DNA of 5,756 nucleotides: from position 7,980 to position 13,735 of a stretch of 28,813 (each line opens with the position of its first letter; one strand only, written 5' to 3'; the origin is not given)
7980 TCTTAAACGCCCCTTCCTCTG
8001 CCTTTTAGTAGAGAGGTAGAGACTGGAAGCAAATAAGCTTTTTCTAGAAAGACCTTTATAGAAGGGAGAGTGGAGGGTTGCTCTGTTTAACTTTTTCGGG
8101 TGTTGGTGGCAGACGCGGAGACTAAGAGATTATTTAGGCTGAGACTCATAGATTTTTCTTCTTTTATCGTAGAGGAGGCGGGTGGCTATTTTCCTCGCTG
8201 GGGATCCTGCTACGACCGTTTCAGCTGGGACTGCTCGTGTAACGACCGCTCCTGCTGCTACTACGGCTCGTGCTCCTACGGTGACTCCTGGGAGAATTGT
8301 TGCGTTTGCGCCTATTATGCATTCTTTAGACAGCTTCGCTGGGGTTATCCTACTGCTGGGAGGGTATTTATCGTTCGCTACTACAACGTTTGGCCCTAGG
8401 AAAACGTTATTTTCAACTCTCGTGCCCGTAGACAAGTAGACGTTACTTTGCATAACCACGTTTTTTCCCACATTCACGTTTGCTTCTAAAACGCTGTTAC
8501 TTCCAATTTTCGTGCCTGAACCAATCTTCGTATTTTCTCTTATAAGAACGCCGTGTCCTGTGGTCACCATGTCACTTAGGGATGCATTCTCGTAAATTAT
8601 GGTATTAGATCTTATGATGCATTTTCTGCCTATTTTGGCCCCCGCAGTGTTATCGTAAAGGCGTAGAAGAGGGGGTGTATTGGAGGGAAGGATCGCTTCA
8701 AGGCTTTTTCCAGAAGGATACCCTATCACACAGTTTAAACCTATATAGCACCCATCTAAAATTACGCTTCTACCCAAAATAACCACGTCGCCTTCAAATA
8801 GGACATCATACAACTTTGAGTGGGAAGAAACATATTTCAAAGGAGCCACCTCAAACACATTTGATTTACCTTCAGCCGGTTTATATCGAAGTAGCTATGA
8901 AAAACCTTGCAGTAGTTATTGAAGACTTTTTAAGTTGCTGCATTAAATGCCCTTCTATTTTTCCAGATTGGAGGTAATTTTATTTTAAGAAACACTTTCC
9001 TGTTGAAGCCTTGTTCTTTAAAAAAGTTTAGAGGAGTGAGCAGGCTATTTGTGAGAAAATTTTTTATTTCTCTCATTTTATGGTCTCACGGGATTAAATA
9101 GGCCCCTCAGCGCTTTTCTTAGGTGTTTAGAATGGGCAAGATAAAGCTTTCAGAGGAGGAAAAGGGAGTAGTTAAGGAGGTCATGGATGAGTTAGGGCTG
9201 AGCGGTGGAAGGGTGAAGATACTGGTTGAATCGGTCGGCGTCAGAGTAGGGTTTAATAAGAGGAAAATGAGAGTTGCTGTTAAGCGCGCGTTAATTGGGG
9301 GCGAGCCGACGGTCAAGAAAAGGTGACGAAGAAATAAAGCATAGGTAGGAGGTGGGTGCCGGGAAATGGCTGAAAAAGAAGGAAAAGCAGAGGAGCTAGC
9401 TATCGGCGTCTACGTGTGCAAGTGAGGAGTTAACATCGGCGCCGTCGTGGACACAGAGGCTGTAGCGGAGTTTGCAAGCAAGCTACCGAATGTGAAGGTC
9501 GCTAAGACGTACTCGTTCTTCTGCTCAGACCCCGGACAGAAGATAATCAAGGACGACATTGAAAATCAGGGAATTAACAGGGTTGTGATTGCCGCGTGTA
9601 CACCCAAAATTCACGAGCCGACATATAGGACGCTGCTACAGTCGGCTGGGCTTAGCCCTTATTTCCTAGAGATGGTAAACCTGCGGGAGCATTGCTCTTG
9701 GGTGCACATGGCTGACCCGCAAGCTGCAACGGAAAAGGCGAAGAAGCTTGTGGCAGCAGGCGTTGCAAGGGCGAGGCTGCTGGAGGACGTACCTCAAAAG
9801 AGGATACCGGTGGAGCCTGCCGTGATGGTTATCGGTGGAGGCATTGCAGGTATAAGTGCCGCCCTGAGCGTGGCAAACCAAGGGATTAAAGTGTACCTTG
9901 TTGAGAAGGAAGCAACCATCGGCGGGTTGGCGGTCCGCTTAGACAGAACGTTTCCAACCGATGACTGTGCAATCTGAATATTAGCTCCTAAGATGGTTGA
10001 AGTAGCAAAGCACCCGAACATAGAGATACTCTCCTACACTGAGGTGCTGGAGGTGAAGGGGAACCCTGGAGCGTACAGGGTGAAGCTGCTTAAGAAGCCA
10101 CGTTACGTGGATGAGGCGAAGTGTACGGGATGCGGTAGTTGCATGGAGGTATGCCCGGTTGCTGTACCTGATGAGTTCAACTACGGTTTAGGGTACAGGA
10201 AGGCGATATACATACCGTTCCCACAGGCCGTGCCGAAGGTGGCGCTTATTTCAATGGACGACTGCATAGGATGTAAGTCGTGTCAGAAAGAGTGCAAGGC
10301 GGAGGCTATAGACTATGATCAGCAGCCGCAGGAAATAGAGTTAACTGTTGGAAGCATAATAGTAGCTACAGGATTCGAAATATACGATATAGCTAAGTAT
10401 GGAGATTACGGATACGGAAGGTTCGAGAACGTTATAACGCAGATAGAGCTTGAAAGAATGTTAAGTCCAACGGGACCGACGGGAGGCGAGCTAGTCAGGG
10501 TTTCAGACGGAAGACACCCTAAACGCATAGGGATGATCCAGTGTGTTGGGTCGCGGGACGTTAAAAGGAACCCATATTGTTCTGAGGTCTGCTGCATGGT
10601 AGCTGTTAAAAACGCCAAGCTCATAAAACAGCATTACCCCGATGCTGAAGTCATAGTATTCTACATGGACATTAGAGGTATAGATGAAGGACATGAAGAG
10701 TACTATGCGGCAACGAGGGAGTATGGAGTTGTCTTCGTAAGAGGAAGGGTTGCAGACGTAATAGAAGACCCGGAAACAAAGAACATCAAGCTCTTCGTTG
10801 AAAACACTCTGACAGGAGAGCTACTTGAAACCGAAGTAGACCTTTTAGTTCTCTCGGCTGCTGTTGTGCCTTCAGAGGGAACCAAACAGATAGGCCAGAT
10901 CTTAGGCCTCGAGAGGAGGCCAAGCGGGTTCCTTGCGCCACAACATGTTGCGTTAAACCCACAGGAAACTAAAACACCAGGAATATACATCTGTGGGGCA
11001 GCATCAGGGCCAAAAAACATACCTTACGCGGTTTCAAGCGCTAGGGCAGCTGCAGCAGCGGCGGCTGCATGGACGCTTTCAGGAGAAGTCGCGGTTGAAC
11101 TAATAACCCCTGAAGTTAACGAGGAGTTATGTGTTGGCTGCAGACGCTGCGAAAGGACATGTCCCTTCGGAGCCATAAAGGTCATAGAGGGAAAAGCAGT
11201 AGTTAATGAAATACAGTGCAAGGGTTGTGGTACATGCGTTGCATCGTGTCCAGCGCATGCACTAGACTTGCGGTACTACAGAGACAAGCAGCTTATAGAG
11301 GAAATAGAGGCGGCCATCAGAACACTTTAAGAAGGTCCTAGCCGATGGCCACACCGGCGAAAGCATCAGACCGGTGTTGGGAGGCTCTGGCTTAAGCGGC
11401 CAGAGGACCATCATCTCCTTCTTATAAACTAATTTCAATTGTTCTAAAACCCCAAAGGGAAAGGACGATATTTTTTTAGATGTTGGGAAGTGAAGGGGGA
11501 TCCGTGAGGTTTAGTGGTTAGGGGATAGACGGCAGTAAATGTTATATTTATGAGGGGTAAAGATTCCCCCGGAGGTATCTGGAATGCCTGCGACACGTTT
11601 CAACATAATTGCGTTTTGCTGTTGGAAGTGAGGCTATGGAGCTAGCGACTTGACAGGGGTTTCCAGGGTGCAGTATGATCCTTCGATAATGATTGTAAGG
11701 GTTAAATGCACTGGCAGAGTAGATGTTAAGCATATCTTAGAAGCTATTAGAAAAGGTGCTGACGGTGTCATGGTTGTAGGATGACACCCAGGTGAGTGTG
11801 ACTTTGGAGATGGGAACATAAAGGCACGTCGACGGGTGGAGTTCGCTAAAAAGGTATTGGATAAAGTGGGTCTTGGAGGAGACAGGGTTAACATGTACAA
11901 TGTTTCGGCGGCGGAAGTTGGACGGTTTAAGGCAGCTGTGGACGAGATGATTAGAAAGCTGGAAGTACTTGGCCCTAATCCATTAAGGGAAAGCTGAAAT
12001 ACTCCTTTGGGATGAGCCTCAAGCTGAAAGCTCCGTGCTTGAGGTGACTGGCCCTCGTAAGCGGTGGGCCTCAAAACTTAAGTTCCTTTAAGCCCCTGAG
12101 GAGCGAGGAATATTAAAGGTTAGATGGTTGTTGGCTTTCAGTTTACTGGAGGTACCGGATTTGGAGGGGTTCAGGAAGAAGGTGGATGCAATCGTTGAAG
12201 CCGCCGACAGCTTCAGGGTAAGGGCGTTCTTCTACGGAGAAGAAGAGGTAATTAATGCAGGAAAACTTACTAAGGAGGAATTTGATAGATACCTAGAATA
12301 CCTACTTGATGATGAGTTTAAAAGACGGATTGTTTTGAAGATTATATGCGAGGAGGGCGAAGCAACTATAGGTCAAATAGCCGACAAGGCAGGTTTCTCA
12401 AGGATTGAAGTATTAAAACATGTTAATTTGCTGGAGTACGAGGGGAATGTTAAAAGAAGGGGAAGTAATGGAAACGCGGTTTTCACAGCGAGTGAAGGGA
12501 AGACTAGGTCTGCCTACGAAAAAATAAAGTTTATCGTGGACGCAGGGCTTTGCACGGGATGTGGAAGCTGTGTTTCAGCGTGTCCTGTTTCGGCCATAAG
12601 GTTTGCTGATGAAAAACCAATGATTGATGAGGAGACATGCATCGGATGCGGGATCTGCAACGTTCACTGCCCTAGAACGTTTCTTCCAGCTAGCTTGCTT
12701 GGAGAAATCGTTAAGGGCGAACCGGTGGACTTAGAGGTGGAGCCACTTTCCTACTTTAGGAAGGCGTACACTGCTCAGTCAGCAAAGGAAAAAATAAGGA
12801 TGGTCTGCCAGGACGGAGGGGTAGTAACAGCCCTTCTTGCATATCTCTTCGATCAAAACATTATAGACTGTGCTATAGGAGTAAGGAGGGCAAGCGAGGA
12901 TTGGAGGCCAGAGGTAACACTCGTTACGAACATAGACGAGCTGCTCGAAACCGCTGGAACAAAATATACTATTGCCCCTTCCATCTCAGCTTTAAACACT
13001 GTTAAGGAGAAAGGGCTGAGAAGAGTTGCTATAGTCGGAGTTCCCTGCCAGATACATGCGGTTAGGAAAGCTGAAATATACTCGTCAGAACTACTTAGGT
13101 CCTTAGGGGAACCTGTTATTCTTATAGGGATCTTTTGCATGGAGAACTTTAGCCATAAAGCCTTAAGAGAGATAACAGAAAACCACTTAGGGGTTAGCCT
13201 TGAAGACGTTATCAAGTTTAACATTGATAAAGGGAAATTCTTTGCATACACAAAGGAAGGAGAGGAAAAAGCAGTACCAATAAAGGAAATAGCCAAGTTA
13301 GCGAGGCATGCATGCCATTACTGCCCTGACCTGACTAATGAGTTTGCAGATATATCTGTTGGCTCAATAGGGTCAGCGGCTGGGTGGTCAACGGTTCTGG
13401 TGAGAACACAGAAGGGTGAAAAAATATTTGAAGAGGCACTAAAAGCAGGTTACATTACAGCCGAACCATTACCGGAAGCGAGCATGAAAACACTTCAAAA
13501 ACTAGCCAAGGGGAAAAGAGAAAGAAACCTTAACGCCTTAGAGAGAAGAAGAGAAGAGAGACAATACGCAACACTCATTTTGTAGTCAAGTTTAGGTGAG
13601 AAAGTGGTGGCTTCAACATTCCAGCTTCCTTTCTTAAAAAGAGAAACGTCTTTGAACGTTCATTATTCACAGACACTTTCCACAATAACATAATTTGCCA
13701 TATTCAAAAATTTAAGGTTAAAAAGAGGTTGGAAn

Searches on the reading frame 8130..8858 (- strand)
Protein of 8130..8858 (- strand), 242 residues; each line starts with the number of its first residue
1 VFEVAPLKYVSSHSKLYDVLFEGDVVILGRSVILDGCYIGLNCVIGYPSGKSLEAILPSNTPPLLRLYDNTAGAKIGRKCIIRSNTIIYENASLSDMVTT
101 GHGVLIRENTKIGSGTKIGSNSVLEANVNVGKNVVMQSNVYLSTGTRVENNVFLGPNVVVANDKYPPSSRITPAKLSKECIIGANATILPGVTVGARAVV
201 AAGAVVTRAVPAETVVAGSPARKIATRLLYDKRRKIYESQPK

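Call 14: search_protein_families(library=pfam, proteins=[window:8130-8858:-])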
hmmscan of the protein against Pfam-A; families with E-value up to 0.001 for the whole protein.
window:8130-8858:- (242 aa): 5 families
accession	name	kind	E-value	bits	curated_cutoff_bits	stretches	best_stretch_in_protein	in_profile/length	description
PF00132.30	Hexapep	-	1.6e-27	94.4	27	4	175-208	3-36/36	Bacterial transferase hexapeptide (six repeats)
PF14602.12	Hexapep_2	-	6e-18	64.7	27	2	178-208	6-34/34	Hexapeptide repeat of succinyl-transferase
PF25084.1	LbH_EIF2B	-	3.4e-12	46.7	54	1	78-161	14-100/105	EIF2B subunit epsilon LbH domain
PF25087.1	GMPPB_C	-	2.9e-05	24.2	39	0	82-175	13-98/110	GMPPB C-terminal domain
PF21711.3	DCTN5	-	0.00086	19.5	40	0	71-161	52-141/182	Dynactin subunit 5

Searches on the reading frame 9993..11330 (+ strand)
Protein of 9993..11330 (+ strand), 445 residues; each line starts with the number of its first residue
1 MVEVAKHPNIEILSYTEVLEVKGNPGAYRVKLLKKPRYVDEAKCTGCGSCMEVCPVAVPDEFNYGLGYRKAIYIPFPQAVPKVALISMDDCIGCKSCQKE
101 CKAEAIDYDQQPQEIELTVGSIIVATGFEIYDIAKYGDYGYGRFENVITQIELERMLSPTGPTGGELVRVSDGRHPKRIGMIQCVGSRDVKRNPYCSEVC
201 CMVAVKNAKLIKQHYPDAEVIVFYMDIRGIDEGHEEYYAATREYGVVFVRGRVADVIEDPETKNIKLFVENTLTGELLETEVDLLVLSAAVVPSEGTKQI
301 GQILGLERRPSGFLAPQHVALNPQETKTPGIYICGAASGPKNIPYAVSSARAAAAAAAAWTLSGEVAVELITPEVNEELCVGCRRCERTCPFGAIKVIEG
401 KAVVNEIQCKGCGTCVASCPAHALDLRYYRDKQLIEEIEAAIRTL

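Call 14: search_protein_families(library=pfam, proteins=[window:9993-11330:+])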
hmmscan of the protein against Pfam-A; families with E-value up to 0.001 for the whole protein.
window:9993-11330:+ (445 aa): 15 families
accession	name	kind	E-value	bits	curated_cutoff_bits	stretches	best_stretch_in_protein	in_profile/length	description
PF00037.32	Fer4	-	2.2e-22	78.4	21.1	4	373-396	1-24/24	4Fe-4S binding domain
PF12838.12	Fer4_7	-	1.5e-21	77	27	3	35-57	30-51/52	4Fe-4S dicluster domain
PF12837.12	Fer4_6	-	2.5e-19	68.7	25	3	372-395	1-24/24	4Fe-4S binding domain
PF12797.12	Fer4_2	-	3e-16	58.6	24.5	2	37-56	3-22/22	4Fe-4S binding domain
PF13187.11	Fer4_9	-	1.5e-15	57.4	27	2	380-423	2-51/52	4Fe-4S dicluster domain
PF13237.11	Fer4_10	-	2e-14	53.6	25.5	3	374-420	3-53/53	4Fe-4S dicluster domain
PF14697.11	Fer4_21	-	1.4e-13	51.2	35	2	375-423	3-56/59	4Fe-4S dicluster domain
PF25160.1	LdpA_Fe-S-bd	-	5.1e-12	45.8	27.6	2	386-427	9-46/49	LdpA Fe-S cluster-binding domain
PF13484.11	Fer4_16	-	5.2e-11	43.6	30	0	408-429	1-23/66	4Fe-4S double cluster binding domain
PF13183.11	Fer4_8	-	1e-10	42.4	27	1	43-103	4-66/68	4Fe-4S dicluster domain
PF12800.12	Fer4_4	-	2.7e-09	37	24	0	42-56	2-16/17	4Fe-4S binding domain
PF13534.11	Fer4_17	-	9.8e-08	32.9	22.2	0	43-102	1-57/61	4Fe-4S dicluster domain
PF17179.9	Fer4_22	-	3.4e-06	28.3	27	0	31-57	68-94/95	4Fe-4S dicluster domain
PF12798.12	Fer4_3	-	2e-05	25.5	27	0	380-394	1-15/15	4Fe-4S binding domain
PF13370.11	Fer4_13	-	0.00046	21.3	24.5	0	39-55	1-17/58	4Fe-4S single cluster domain of Ferredoxin I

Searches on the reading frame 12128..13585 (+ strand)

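Call 14: search_protein_families(library=pfam, proteins=[window:12128-13585:+])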
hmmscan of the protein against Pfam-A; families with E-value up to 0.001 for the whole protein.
window:12128-13585:+ (485 aa): 15 families
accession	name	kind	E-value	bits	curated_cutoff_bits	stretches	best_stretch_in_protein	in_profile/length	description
PF04432.18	FrhB_FdhB_C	-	2.1e-48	164.4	23.3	1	298-449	2-148/150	Coenzyme F420 hydrogenase/dehydrogenase, beta subunit C terminus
PF04422.18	FrhB_FdhB_N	-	4.2e-25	88.1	22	1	213-289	1-77/78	Coenzyme F420 hydrogenase/dehydrogenase, beta subunit N-term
PF00037.32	Fer4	-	5.1e-13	48.7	21.1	2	136-158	2-24/24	4Fe-4S binding domain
PF12837.12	Fer4_6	-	7.7e-10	38.7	25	1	136-157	3-24/24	4Fe-4S binding domain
PF13237.11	Fer4_10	-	7.9e-10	39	25.5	1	136-182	3-53/53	4Fe-4S dicluster domain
PF12797.12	Fer4_2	-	2.9e-09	36.7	24.5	2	135-154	3-22/22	4Fe-4S binding domain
PF12838.12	Fer4_7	-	3.3e-09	37.5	27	1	142-183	2-50/52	4Fe-4S dicluster domain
PF14697.11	Fer4_21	-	5.4e-08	33.3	35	1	137-182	3-52/59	4Fe-4S dicluster domain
PF13183.11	Fer4_8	-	2.7e-07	31.5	27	0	140-154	52-66/68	4Fe-4S dicluster domain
PF13187.11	Fer4_9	-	3.1e-07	30.7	27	1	142-184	2-50/52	4Fe-4S dicluster domain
PF13370.11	Fer4_13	-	3.8e-06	27.9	24.5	1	166-185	1-20/58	4Fe-4S single cluster domain of Ferredoxin I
PF13484.11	Fer4_16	-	6.3e-05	24.1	30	0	142-172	2-30/66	4Fe-4S double cluster binding domain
PF25160.1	LdpA_Fe-S-bd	-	7.6e-05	22.9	27.6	1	148-184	9-41/49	LdpA Fe-S cluster-binding domain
PF12800.12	Fer4_4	-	0.00021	21.8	24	0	141-154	3-16/17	4Fe-4S binding domain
PF13459.11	Fer4_15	-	0.00041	21.4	22.4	0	166-185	3-22/66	4Fe-4S single cluster domain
